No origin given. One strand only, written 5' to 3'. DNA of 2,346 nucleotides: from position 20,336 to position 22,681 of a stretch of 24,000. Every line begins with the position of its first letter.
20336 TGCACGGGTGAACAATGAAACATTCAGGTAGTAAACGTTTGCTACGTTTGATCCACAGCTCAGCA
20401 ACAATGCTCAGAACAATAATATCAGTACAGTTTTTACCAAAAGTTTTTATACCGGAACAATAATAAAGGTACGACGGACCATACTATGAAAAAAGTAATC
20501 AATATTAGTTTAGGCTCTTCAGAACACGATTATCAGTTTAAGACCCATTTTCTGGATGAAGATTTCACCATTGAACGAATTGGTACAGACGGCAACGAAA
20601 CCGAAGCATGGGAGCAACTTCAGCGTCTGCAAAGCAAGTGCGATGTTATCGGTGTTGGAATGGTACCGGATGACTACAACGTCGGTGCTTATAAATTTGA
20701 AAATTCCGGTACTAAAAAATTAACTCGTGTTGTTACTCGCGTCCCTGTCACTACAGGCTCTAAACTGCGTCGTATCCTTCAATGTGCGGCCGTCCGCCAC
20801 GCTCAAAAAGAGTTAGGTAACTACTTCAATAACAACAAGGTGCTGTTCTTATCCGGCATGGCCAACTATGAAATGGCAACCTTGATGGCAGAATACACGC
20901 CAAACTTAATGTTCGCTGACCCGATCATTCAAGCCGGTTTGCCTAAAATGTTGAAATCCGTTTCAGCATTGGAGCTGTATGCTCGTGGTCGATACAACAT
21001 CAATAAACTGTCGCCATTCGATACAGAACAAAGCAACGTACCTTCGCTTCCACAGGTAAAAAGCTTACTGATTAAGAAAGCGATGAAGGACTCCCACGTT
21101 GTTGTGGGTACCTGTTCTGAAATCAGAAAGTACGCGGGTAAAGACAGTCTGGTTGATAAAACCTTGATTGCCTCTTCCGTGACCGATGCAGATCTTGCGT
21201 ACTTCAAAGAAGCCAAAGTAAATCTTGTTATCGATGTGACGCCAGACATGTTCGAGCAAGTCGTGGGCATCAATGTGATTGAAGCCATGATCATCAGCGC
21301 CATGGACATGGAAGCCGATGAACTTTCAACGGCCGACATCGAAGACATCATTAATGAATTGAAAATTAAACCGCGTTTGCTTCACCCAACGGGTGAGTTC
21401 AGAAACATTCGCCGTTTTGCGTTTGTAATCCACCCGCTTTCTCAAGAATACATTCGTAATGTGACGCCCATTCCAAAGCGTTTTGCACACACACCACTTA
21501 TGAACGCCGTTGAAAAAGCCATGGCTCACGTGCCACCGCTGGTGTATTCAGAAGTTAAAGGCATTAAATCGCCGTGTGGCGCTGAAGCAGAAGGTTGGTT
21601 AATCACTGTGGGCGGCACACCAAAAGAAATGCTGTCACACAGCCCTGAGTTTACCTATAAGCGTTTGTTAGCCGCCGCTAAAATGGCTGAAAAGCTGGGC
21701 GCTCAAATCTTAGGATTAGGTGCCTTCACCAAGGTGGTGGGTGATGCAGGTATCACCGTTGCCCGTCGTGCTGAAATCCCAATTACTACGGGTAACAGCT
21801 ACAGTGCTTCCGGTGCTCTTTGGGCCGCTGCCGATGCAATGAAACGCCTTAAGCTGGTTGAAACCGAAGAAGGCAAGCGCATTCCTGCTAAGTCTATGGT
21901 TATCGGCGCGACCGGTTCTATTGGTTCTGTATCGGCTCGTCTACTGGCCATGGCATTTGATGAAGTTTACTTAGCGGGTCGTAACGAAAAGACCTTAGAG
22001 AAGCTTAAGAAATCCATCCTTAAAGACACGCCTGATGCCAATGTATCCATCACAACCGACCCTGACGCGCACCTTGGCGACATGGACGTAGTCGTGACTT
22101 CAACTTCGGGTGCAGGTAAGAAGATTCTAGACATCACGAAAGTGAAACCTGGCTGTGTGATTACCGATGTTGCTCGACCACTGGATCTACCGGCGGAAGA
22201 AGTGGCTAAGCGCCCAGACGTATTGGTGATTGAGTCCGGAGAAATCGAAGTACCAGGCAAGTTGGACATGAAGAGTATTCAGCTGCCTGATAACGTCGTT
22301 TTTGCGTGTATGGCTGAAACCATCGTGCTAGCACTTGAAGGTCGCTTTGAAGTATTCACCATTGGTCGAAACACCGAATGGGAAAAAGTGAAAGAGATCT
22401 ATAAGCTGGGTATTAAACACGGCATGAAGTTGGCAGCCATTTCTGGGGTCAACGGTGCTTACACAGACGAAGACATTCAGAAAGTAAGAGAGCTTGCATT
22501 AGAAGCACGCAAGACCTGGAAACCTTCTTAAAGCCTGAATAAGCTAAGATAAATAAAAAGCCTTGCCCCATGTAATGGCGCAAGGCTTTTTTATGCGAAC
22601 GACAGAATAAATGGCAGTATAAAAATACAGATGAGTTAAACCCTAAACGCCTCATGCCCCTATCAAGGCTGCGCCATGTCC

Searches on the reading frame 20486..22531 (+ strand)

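Call 37: search_protein_families(library=pfam, proteins=[window:20486-22531:+], max_evalue=0.01)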
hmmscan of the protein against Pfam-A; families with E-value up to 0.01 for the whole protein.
window:20486-22531:+ (681 aa): 6 families
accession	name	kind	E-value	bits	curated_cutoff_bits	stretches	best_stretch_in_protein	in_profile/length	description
PF01118.30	Semialdhyde_dh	-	2.3e-05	25.2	26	1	472-564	4-98/121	Semialdehyde dehydrogenase, NAD binding domain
PF01488.26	Shikimate_DH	-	6.8e-05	23.4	24.3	1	468-578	13-126/138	Shikimate / quinate 5-dehydrogenase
PF03435.24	Sacchrp_dh_NADP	-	0.00012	22.9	25.1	1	471-515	2-47/129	Saccharopine dehydrogenase NADP binding domain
PF02423.21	OCD_Mu_crystall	-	0.00062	19.3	24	1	489-563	152-225/314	Ornithine cyclodeaminase/mu-crystallin family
PF13460.12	NAD_binding_10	-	0.0036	17.6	27.2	1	474-545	1-73/184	NAD(P)H-binding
PF02719.21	Polysacc_synt_2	-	0.0089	15.7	20.2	0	471-523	2-55/293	Polysaccharide biosynthesis protein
